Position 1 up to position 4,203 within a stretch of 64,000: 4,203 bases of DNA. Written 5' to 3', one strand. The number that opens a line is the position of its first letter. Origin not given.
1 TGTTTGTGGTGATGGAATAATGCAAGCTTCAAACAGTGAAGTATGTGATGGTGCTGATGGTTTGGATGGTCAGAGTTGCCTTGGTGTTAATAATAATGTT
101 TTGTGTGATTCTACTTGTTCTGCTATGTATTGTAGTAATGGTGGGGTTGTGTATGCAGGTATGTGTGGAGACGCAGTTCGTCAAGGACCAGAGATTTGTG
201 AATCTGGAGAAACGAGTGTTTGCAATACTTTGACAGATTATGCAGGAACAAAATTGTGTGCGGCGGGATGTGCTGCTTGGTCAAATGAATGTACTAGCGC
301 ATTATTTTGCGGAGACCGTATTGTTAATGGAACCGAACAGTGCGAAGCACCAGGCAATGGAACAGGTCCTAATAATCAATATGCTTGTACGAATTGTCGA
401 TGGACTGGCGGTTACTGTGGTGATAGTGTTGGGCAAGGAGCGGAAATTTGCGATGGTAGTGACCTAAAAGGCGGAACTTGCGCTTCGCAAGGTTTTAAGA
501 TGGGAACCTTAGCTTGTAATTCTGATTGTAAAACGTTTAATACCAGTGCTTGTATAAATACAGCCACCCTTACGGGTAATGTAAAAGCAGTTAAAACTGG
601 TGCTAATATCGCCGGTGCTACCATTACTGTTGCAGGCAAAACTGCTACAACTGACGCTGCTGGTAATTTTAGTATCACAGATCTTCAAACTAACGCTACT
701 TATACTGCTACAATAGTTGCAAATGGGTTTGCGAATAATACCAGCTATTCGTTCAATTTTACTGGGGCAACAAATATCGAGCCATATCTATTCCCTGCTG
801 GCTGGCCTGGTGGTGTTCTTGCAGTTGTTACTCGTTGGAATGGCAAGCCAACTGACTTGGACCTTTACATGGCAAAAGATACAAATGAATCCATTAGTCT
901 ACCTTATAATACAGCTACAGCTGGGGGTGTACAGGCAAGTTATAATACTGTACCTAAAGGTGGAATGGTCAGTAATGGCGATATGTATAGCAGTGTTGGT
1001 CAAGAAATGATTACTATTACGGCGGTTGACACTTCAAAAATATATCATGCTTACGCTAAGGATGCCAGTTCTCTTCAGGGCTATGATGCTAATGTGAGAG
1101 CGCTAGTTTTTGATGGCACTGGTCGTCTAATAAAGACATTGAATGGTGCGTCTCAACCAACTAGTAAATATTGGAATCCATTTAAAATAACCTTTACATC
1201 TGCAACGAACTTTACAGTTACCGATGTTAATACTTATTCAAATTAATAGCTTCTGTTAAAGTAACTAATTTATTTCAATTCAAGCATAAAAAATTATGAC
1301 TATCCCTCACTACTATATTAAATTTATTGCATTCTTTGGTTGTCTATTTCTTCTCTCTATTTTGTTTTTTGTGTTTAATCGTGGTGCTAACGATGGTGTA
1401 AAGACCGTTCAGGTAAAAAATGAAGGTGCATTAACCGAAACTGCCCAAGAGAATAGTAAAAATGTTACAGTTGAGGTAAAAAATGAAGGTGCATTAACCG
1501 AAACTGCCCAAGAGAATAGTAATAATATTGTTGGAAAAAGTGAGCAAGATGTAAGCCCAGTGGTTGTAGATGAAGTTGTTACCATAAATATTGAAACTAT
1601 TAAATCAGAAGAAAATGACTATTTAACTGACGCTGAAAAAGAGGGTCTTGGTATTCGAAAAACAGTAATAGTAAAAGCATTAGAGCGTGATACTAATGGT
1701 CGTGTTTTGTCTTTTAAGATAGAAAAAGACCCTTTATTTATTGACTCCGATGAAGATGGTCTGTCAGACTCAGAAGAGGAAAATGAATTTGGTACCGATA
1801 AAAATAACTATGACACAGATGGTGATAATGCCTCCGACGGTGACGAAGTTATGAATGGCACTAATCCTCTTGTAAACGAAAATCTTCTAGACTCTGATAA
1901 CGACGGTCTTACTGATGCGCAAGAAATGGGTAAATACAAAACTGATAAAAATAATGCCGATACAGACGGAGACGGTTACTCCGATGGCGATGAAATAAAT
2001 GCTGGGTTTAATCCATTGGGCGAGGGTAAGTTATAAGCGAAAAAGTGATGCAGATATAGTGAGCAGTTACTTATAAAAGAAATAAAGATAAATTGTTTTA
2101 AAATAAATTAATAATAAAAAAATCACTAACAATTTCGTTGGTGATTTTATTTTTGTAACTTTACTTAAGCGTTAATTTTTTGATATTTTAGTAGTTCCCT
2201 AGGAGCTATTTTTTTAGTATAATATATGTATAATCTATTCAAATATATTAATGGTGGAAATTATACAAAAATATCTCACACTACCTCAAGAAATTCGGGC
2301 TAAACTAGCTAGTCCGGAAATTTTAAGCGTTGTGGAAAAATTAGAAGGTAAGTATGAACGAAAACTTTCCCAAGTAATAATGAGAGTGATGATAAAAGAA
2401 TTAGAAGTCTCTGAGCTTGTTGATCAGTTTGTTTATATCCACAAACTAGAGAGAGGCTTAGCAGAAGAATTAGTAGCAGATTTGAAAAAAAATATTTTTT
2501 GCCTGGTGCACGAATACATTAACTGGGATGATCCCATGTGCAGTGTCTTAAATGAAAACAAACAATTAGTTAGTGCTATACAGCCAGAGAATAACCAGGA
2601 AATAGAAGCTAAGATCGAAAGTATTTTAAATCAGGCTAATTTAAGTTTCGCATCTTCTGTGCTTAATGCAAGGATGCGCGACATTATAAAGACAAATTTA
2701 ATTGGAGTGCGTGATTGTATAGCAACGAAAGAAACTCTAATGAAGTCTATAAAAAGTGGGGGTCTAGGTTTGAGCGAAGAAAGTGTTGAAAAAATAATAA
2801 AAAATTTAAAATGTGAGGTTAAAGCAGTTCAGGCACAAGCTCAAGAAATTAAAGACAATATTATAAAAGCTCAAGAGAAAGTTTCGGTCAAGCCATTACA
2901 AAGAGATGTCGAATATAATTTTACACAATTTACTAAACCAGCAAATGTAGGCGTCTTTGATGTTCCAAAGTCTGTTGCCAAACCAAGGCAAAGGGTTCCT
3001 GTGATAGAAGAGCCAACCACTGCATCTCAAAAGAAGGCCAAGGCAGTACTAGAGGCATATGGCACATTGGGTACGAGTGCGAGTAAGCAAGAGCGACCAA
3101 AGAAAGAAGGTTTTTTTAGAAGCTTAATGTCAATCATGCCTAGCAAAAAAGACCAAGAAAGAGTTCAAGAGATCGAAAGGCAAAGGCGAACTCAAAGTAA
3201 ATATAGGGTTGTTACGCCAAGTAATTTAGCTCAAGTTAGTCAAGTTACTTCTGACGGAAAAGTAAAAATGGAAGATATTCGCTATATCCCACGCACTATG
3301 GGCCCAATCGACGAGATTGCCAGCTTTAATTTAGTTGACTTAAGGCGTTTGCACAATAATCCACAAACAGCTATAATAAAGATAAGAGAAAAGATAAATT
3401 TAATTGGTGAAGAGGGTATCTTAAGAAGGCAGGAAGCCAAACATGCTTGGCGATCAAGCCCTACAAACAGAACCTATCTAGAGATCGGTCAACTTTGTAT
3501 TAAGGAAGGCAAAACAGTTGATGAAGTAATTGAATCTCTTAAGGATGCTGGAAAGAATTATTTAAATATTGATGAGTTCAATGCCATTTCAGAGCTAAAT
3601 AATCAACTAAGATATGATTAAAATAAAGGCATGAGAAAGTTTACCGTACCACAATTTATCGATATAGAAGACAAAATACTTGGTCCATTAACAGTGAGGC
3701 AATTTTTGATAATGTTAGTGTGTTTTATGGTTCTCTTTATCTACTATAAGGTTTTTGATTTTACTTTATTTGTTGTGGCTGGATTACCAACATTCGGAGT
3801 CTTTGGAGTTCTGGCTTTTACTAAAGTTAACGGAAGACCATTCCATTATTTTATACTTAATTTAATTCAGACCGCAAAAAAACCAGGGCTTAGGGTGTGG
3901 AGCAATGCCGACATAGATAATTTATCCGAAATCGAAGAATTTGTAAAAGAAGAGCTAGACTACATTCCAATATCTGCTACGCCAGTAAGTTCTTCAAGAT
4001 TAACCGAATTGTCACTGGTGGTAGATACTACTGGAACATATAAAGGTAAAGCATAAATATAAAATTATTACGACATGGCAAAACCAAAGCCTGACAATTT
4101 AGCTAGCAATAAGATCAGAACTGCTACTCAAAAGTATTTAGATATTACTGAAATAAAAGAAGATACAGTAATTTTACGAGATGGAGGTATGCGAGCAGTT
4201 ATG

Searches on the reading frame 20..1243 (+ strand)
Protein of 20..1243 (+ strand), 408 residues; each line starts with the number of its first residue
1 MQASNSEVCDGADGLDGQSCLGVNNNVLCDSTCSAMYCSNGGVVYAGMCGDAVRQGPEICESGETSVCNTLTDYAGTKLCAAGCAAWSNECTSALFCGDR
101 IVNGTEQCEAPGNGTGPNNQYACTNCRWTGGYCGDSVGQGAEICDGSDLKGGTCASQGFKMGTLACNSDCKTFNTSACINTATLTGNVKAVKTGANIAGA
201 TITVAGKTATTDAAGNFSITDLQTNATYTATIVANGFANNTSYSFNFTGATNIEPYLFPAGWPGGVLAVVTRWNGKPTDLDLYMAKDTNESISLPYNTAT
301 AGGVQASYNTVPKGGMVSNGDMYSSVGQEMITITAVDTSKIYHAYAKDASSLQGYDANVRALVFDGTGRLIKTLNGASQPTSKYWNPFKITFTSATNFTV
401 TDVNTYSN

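Call 63: search_protein_families(library=pfam, proteins=[window:20-1243:+], max_evalue=0.0001)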
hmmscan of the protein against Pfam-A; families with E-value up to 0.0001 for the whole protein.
window:20-1243:+ (408 aa): 2 families
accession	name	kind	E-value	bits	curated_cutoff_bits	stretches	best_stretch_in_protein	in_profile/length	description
PF13620.12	CarboxypepD_reg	-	1.3e-09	38.7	32.3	1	183-243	1-65/82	Carboxypeptidase regulatory-like domain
PF13715.12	CarbopepD_reg_2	-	2e-05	25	32.2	1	184-240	1-58/88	CarboxypepD_reg-like domain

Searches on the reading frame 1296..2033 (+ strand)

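Call 63: search_protein_families(library=pfam, proteins=[window:1296-2033:+], max_evalue=0.0001)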
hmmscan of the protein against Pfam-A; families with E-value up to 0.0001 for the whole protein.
window:1296-2033:+ (246 aa): 1 family
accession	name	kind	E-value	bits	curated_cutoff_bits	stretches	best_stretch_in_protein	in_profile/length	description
PF18884.5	TSP3_bac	-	4.9e-19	68.3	25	1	222-241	1-20/22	Bacterial TSP3 repeat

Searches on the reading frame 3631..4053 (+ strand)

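Call 63: search_protein_families(library=pfam, proteins=[window:3631-4053:+], max_evalue=0.0001)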
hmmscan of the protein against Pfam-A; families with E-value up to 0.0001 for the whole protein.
window:3631-4053:+ (141 aa): 1 family
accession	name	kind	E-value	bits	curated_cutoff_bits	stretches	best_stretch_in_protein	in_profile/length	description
PF12666.12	PrgI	-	4.6e-08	33.9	27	1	10-88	6-89/91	PrgI family protein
